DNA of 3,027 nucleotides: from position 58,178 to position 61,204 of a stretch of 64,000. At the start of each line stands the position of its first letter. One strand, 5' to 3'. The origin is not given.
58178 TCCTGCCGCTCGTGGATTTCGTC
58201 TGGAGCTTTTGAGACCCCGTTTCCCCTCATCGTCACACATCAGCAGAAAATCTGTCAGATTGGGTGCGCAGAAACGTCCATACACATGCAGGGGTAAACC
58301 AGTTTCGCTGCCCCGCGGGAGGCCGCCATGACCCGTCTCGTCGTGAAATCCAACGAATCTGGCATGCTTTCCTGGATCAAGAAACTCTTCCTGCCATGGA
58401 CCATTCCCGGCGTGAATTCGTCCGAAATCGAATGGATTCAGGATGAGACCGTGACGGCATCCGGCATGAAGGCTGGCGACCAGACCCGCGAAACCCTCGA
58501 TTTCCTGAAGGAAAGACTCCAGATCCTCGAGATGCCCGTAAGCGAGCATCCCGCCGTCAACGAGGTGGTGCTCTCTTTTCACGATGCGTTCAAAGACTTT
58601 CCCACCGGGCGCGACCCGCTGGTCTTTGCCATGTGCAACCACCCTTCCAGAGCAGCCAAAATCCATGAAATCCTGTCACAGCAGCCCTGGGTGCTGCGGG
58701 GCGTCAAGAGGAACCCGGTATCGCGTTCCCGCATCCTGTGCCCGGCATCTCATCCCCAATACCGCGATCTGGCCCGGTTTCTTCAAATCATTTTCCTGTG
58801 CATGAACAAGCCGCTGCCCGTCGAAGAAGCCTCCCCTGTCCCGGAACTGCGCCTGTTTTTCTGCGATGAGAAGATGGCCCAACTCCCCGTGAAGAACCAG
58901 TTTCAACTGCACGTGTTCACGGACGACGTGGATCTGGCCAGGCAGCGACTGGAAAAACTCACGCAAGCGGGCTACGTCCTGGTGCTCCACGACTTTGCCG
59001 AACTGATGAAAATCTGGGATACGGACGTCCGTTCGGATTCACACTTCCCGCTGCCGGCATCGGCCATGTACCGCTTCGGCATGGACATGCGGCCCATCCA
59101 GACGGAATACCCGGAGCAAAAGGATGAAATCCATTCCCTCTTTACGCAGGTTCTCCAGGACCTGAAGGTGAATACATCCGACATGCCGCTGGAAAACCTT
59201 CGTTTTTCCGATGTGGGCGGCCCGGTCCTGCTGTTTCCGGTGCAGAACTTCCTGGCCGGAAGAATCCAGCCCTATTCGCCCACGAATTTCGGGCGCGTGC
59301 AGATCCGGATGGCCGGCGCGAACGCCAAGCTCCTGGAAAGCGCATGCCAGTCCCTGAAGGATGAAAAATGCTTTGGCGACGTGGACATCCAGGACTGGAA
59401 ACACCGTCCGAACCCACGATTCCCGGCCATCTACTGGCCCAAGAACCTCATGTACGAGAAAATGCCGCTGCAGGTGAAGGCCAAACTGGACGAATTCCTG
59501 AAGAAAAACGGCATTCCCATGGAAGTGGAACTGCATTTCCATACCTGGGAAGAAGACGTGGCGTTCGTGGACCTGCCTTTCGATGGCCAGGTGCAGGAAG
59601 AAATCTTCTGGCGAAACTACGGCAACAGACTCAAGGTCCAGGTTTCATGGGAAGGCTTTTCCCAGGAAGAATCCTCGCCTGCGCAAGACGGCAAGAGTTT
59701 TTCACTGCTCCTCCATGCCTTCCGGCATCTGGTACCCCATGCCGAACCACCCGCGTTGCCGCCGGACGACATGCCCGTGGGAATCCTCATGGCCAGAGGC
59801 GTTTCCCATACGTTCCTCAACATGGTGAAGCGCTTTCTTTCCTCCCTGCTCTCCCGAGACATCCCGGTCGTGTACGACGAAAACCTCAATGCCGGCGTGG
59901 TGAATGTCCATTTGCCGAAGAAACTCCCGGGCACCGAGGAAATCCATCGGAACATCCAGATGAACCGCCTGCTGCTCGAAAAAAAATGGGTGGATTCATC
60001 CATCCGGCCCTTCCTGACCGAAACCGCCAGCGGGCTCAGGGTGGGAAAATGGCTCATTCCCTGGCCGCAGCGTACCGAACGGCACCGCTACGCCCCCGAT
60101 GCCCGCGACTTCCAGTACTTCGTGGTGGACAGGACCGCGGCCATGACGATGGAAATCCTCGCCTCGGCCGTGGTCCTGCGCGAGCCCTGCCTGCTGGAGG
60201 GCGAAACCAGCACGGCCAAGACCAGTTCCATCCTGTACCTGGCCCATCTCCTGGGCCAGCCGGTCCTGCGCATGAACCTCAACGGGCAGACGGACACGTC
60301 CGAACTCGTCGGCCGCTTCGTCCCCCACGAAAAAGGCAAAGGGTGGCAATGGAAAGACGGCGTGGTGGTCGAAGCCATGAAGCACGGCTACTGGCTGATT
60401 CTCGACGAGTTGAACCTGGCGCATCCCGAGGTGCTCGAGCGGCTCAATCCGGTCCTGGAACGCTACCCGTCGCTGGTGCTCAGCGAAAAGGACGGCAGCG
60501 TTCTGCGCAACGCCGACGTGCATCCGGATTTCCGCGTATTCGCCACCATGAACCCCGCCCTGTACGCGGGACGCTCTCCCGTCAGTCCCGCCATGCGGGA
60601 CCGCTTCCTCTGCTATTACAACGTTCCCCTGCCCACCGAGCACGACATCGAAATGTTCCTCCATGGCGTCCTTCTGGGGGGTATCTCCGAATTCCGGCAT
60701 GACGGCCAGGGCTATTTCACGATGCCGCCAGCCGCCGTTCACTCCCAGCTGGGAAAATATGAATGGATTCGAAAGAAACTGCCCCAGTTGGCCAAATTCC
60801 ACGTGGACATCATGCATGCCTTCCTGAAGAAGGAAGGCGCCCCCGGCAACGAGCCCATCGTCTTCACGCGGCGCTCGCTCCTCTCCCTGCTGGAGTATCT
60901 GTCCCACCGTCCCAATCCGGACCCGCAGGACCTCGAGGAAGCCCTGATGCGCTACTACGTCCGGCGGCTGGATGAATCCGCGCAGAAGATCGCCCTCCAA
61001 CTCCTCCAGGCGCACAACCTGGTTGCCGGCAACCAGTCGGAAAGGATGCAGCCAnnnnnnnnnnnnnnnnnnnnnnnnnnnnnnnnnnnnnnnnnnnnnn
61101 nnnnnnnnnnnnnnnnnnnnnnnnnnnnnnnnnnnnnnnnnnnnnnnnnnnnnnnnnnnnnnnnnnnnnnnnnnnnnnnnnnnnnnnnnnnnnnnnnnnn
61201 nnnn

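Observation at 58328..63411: AAA_5 ATPase with a novel 600-aa N-domain coupled to a vWA protein carrying HExxH: a candidate undescribed envelope-associated remodelling/protease system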

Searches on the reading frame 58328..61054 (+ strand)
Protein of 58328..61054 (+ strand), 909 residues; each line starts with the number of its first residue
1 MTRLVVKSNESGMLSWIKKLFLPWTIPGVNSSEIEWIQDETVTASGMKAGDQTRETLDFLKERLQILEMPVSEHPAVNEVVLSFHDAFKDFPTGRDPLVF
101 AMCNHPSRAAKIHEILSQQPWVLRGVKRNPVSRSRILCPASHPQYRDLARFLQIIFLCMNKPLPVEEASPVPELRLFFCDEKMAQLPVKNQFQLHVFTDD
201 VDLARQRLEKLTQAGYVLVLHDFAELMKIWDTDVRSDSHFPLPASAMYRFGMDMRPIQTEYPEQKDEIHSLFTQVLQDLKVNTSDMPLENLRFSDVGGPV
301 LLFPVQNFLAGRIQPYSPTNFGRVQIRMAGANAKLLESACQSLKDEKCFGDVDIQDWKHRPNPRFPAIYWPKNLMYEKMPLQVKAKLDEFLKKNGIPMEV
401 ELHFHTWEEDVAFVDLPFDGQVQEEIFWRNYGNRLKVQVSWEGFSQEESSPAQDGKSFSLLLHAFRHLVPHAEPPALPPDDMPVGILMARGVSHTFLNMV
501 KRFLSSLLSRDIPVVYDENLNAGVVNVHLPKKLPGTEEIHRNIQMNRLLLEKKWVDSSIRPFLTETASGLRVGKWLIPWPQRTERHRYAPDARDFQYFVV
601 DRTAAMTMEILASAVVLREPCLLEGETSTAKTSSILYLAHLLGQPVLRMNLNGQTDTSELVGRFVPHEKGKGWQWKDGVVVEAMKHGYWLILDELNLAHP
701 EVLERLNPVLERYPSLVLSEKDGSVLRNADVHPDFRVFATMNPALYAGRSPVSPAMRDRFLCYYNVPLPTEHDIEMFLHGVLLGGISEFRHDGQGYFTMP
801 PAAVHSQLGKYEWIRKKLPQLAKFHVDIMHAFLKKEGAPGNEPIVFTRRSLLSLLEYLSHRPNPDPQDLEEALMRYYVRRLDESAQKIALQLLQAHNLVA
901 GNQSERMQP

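Call 5: search_protein_families(library=pfam, proteins=[window:58328-61054:+], max_evalue=1)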
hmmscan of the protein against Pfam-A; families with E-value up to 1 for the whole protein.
window:58328-61054:+ (909 aa): 7 families
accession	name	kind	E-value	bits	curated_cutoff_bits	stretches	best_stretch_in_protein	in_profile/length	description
PF07728.20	AAA_5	-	8.3e-23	81.4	22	1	621-760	2-139/139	AAA domain (dynein-related subfamily)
PF07726.17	AAA_3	-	2.7e-06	27.8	27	1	621-761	2-130/131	ATPase family associated with various cellular activities (AAA)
PF12774.13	AAA_6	-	0.00044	19.8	25.2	1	611-751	25-150/327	Hydrolytic ATP binding site of dynein motor region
PF20030.5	bpMoxR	-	0.011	15.3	27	1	607-710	20-121/205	MoxR domain in the MoxR-vWA-beta-propeller ternary systems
PF03028.21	Dynein_heavy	-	0.098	13.1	30.5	1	679-744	49-100/115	Dynein heavy chain region D6 P-loop domain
PF21751.2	DACNV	-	0.099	13.3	27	1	158-214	19-74/98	Probable sensor domain DACNV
PF23902.1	AAA_lid_PRS2_C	-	0.31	11.7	34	0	374-393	10-29/73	PRS2 AAA+ lid C-terminal domain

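Call 6: search_protein_families(library=ncbifam, proteins=[window:58328-61054:+], max_evalue=1)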
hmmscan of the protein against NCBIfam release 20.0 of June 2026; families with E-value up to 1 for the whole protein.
window:58328-61054:+ (909 aa): 5 families
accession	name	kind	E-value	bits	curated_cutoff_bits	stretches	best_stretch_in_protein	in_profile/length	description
TIGR02640.1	gas_vesic_GvpN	equivalog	9.8e-14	51.5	266.8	1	620-762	23-179/262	gas vesicle protein GvpN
TIGR01650.1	PD_CobS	equivalog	4.7e-08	32.6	558.55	1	589-743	40-187/327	cobaltochelatase subunit CobS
NF011719.0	PRK15172.1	equivalog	0.05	13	251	1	571-607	54-90/300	aldose-1-epimerase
NF008263.0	PRK11034.1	equivalog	0.097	10.5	1350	1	622-711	492-582/758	ATP-dependent Clp protease ATP-binding subunit ClpA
TIGR00276.1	TIGR00276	equivalog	0.2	10.6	200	1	639-696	110-166/337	tRNA epoxyqueuosine(34) reductase QueG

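Call 7: search_protein_families(library=padloc, proteins=[window:58328-61054:+], max_evalue=1)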
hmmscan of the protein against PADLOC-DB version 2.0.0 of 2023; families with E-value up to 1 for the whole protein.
window:58328-61054:+ (909 aa): 0 families

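Call 13: find_homologous_proteins(query=window:58328-61054:+)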
Query window:58328-61054:+ (909 aa): 1 proteins with E <= 0.001 among 6098 candidates.
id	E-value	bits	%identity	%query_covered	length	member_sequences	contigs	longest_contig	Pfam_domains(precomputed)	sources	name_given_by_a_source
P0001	0.0e+0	2120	100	100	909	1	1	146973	PF07726.18,PF07728.21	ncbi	-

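Call 16: find_encoding_contigs(protein=P0001, flank=10000)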
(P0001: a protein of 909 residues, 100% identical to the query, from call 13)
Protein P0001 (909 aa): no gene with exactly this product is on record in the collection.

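Call 26: search_solved_structures(query=window:58328-61054:+, max_evalue=0.01)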
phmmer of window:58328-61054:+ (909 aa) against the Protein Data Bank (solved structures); distinct sequences matched with E-value up to 0.01: 14.
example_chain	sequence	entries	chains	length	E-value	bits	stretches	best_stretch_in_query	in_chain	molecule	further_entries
6or5_A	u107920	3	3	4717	2.1e-127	429.8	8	609-779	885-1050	Midasin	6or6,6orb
6i27_A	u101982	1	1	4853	2e-124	420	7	605-776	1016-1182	Midasin,Midasin,Midasin,Midasin,Midasin,Midasin,Midasin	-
6i26_A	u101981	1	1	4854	2e-124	420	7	605-776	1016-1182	Midasin,Midasin,Midasin,Midasin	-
6hyp_A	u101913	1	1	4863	2.1e-124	419.9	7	605-776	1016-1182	Midasin,Midasin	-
5jcs_s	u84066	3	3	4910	2.2e-124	419.8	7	605-776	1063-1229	Midasin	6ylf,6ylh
5c3c_A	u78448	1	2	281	1.3e-11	46.7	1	607-769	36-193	CbbQ/NirQ/NorQ domain protein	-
9ujv_A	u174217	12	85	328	7.6e-11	44.1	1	599-774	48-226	Cobaltochelatase subunit CobS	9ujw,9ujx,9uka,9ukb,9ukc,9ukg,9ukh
6l1q_C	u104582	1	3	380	8.1e-11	44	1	612-762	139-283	CbbQ protein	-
9udk_A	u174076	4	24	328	2e-10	42.8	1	599-774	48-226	Cobaltochelatase subunit CobS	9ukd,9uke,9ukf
9qh4_A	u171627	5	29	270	1.7e-09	39.7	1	613-771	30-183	Protein NorQ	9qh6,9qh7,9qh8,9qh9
9qhd_A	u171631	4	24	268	1.7e-08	36.4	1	608-769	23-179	Nitric oxide reductase NorQ protein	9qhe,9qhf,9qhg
8j07_k8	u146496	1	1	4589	5.3e-05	24.8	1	574-816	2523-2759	Dynein axonemal heavy chain 10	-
9fqr_K2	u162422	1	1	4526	0.00049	21.6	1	574-791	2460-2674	Dynein axonemal heavy chain 10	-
9fqr_Hl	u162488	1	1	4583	0.0005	21.6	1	574-791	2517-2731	Radial spoke head protein 9 homolog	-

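Call 42: search_protein_families(library=phrogs, proteins=[window:58328-61054:+], max_evalue=0.01)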
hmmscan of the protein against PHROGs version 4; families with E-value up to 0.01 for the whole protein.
window:58328-61054:+ (909 aa): 3 families
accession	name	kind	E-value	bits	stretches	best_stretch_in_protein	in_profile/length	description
phrog_249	-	moron, auxiliary metabolic gene and host takeover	5.3e-29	102.7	1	598-773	105-282/380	porphyrin biosynthesis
phrog_16448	-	other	3.2e-17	63.1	1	611-771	442-596/680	ATPase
phrog_5424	-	other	9.3e-08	32.1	1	620-729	282-389/527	ATPase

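Call 56: search_dna_similar(query=window:58328-61054:+, collection=phages, mode=protein, max_evalue=0.001, max_rows=15)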
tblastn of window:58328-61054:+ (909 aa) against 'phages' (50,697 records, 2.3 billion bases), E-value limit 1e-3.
Records with a match: 528; places in all: 528; records where one place covers at least 80% of the query: 0.
Best place of each record, by identity: <60% 528.
By first word of the organism name: Synechococcus 310; Gordonia 89; Cyanophage 48; Prochlorococcus 18; Rhizobium 7; Marine 6; Klebsiella 6; Haloarcula 6; Microbacterium 5; Escherichia 4; and 16 more.
By host as written in the record: - 134; Synechococcus 98; Gordonia terrae 3612 65; Synechococcus sp. 38; Synechococcus sp. WH7803 25; Synechococcus sp. WH8102 17; Gordonia rubripertincta NRRL B-16540 14; Synechococcus sp. WH 7803 14; and 63 more.
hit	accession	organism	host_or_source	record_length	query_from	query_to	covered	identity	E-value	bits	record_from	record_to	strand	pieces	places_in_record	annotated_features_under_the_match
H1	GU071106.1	Synechococcus phage Syn19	Synechococcus sp. WH8109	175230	535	773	26%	27.1%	2e-4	52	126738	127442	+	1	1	cobS: putative cobalt chelatase subunit CobS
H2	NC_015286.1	Synechococcus phage Syn19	Synechococcus sp. WH8109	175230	535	773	26%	27.1%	2e-4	52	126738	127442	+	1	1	cobS: porphyrin biosynthesis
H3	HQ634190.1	Cyanophage Syn2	Synechococcus sp. WH8012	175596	535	773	26%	27.1%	2e-4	52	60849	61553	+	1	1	CobS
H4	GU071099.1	Prochlorococcus phage P-RSM4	Prochlorococcus sp. MIT9303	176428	528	760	26%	26.8%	7e-6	56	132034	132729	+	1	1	cobS: putative cobalt chelatase subunit CobS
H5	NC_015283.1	Prochlorococcus phage P-RSM4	Prochlorococcus sp. MIT9303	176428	528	760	26%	26.8%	7e-6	56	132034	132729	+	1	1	cobS: porphyrin biosynthesis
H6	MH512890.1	Cyanophage S-TIM4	Synechococcus sp. WH8102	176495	528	760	26%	26.8%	7e-6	56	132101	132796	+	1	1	cobS: putative cobalt chelatase subunit CobS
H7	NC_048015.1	Cyanophage S-TIM4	Synechococcus sp. WH8102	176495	528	760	26%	26.8%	7e-6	56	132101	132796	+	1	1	cobS: porphyrin biosynthesis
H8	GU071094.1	Synechococcus phage S-SM1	Synechococcus sp. WH6501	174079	534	773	26%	25.9%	5e-5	54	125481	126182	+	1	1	cobS: putative cobalt chelatase subunit CobS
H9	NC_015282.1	Synechococcus phage S-SM1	Synechococcus sp. WH6501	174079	534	773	26%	25.9%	5e-5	54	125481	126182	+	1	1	cobS: porphyrin biosynthesis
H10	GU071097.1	Synechococcus phage S-SSM5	Synechococcus sp. WH8102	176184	535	770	26%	26.3%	5e-5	53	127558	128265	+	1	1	cobS: putative cobalt chelatase subunit CobS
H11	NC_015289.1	Synechococcus phage S-SSM5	Synechococcus sp. WH8102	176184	535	770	26%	26.3%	5e-5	53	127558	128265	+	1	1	cobS: porphyrin biosynthesis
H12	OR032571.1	Synechococcus phage DSL-LC02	Synechococcus sp.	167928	578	774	22%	28.2%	1e-5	56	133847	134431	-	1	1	ATPase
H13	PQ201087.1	Gordonia phage UBSmoodge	soil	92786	590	760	19%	32.4%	3e-12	77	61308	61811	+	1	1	74: AAA-ATPase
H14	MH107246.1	Synechococcus phage S-B64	Synechococcus sp. WH8102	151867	573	770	22%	27.9%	2e-7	61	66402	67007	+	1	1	porphyrin biosynthetic protein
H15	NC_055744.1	Synechococcus phage S-B64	Synechococcus sp. WH8102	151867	573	770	22%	27.9%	2e-7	61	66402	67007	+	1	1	porphyrin biosynthesis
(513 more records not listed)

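Call 60: list_cluster_members(proteins=[P0001, P0002, P0008, P0009, P0010, P0006])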
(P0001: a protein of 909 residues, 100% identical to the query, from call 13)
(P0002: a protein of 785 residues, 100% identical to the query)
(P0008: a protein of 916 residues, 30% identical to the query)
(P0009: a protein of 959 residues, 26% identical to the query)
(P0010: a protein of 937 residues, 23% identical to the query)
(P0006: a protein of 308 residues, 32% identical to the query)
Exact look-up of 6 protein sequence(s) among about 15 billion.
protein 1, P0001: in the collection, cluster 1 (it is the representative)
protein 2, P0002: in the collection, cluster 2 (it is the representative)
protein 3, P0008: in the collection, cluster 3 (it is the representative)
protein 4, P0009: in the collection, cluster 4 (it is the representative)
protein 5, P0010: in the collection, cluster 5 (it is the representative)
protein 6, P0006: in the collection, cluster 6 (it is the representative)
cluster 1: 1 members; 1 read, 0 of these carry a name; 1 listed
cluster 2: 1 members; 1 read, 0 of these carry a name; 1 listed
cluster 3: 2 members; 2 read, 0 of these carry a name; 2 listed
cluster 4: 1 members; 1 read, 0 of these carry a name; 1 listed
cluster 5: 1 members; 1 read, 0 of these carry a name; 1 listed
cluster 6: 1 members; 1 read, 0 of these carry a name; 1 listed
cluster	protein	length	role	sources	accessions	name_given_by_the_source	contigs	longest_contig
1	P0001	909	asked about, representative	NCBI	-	-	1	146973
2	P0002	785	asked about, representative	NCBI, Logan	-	-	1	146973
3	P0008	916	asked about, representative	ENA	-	-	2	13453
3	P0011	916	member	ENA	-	-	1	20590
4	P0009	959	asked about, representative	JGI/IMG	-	-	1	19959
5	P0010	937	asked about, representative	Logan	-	-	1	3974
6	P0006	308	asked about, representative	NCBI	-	-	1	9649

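Call 74: get_annotated_region(hit=H5, flank=5000)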
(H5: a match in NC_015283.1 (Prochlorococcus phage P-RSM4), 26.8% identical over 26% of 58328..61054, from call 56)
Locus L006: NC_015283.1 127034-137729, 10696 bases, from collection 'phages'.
description: Prochlorococcus phage P-RSM4, complete genome.
organism: Prochlorococcus phage P-RSM4 (NCBI taxid 444862)
taxonomy: Viruses; Duplodnaviria; Heunggongvirae; Uroviricota; Caudoviricetes; Kyanoviridae; Thaumasvirus; Thaumasvirus stim4
host: Prochlorococcus sp. MIT9303; source: Red Sea; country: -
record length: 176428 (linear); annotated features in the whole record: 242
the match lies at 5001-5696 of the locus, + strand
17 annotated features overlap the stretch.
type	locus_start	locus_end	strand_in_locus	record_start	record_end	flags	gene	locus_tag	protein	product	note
CDS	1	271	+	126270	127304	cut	gp47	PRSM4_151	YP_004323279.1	SbcD-like subunit of palindrome specific endonuclease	T4-LIKE GC: 141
CDS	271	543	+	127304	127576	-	-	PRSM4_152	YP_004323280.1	hypothetical protein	T4-LIKE GC: 142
CDS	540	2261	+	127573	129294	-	gp46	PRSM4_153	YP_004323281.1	SbcC-like subunit of palindrome specific endonuclease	T4-LIKE GC: 143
CDS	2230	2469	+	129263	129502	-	-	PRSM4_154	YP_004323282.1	Rnf-Nqr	T4-LIKE GC: 416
CDS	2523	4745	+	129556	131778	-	-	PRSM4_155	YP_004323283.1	peptidase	T4-LIKE GC: 146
CDS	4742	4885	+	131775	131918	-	-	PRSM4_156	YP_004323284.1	hypothetical protein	T4-LIKE GC: 650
CDS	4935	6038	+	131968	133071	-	cobS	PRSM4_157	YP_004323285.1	porphyrin biosynthesis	T4-LIKE GC: 150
CDS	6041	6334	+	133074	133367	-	-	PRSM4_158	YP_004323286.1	hypothetical protein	T4-LIKE GC: 152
CDS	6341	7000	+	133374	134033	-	gp45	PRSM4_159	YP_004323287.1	DNA polymerase processivity factor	T4-LIKE GC: 153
CDS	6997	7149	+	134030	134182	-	-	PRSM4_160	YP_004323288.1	protease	T4-LIKE GC: 651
CDS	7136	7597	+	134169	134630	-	-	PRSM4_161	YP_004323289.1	DUF4385 domain-containing protein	T4-LIKE GC: 331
CDS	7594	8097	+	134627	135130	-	-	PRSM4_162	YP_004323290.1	DNA binding protein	T4-LIKE GC: 147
CDS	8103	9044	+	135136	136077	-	gp44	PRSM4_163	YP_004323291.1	clamp loader of DNA polymerase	T4-LIKE GC: 157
CDS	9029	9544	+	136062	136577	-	denV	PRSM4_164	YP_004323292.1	DNA endonuclease V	T4-LIKE GC: 100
CDS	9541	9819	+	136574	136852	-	-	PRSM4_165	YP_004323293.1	hypothetical protein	T4-LIKE GC: 158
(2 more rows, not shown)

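Call 75: get_annotated_region(hit=H13, flank=5000)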
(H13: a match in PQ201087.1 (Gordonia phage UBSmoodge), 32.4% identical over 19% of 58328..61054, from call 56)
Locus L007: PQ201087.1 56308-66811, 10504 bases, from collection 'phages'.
description: Gordonia phage UBSmoodge, complete genome.
organism: Gordonia phage UBSmoodge (NCBI taxid 3162901)
taxonomy: Viruses
host: -; source: soil; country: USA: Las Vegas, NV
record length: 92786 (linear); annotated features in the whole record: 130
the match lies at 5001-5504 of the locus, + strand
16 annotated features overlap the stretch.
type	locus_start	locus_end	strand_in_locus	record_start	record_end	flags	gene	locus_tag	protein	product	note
CDS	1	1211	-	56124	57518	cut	68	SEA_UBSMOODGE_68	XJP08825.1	DnaB-like dsDNA helicase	-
CDS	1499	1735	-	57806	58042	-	69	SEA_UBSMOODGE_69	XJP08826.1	hypothetical protein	-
CDS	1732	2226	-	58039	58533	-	70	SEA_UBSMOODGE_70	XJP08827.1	hypothetical protein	-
CDS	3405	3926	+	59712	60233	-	71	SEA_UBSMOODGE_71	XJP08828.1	hypothetical protein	-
CDS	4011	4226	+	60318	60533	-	72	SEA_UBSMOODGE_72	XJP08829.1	hypothetical protein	-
CDS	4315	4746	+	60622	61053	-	73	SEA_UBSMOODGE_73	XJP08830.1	hypothetical protein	-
CDS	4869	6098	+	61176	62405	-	74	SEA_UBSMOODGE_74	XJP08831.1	AAA-ATPase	-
CDS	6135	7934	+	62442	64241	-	75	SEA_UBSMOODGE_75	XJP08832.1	hypothetical protein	-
CDS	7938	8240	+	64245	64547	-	76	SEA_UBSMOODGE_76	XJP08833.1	hypothetical protein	-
CDS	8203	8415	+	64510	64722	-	77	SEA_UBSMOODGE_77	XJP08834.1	hypothetical protein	-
CDS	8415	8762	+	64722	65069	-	78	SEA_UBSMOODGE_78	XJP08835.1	hypothetical protein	-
CDS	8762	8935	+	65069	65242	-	79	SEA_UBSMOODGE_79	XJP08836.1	hypothetical protein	-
CDS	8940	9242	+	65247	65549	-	80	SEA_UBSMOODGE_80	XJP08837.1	hypothetical protein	-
CDS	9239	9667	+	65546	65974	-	81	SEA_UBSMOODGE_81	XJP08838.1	hypothetical protein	-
CDS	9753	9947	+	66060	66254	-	82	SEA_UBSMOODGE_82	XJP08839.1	membrane protein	-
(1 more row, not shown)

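Call 80: find_related_loci(query=A5, collection=metagenome_contigs, flank=10000)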
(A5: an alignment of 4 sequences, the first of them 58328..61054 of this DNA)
Query A5 (909 aa) in metagenome_contigs; peptide patterns used: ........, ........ (x = any residue, [..] = any of these).
168 stretches matched a pattern; 50 encode a relative of the query (tblastn E <= 1e-3); 50 distinct loci.
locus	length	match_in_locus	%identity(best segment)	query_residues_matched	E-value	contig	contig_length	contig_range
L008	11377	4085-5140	45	555-898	2e-78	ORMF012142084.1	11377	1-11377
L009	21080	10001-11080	43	561-906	7e-75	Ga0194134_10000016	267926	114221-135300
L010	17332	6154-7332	41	525-899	4e-74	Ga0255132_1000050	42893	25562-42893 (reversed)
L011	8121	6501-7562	43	560-898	1e-73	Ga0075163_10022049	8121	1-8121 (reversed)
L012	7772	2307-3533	41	525-901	3e-73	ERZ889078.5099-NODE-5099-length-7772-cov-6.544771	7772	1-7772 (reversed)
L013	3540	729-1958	42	555-901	1e-73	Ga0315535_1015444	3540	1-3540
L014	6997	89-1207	41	590-895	2e-72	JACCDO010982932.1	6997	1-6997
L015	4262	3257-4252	46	558-859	2e-72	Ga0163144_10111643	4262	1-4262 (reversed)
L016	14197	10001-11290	38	527-898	1e-71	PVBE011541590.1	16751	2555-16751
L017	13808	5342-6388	41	573-865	2e-70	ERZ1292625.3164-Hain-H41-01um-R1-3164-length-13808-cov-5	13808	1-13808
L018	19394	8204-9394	41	525-901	2e-70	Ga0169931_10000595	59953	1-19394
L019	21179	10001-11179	40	525-899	4e-70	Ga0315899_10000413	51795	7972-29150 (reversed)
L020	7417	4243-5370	39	525-881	3e-70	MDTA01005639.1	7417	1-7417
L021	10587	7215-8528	37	527-905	7e-70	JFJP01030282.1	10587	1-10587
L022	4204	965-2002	39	557-881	3e-68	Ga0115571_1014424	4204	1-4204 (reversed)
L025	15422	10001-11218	39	557-898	5e-67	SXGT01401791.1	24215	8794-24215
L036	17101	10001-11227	38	555-902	3e-57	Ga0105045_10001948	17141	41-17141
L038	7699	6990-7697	43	580-760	6e-54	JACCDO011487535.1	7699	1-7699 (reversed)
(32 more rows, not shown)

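Call 81: find_related_loci(query=A5, collection=viral_contigs, flank=10000)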
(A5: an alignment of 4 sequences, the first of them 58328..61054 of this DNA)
Query A5 (909 aa) in viral_contigs; peptide patterns used: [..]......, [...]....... (x = any residue, [..] = any of these).
126 stretches matched a pattern; 62 encode a relative of the query (tblastn E <= 1e-3); 62 distinct loci.
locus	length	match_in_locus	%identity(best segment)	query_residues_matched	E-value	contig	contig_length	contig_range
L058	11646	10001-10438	47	620-769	2e-32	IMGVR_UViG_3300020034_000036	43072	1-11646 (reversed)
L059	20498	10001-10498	36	611-781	3e-21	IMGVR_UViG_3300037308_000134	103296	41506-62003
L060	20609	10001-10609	30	566-783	8e-20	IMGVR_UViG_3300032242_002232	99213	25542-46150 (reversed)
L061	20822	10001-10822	28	507-773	7e-20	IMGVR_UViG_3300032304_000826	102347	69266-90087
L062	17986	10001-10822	28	507-773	3e-19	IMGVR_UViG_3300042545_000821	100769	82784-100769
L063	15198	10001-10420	35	617-760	2e-18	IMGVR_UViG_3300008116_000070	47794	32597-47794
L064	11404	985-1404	35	617-760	2e-18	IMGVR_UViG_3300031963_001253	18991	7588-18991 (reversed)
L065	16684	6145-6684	31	565-760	2e-18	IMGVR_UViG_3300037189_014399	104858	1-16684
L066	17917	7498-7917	35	617-760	2e-18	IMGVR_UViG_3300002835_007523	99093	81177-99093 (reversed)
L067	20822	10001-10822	28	507-773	2e-18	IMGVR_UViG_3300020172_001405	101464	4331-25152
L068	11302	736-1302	28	570-775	1e-17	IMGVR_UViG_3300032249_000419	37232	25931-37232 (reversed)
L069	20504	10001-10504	29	577-760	4e-17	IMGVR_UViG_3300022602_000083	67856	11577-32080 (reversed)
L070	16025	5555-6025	29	586-760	7e-17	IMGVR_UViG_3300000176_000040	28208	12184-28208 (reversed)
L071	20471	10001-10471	29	586-760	7e-17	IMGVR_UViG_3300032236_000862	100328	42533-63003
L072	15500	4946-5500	30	561-760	7e-17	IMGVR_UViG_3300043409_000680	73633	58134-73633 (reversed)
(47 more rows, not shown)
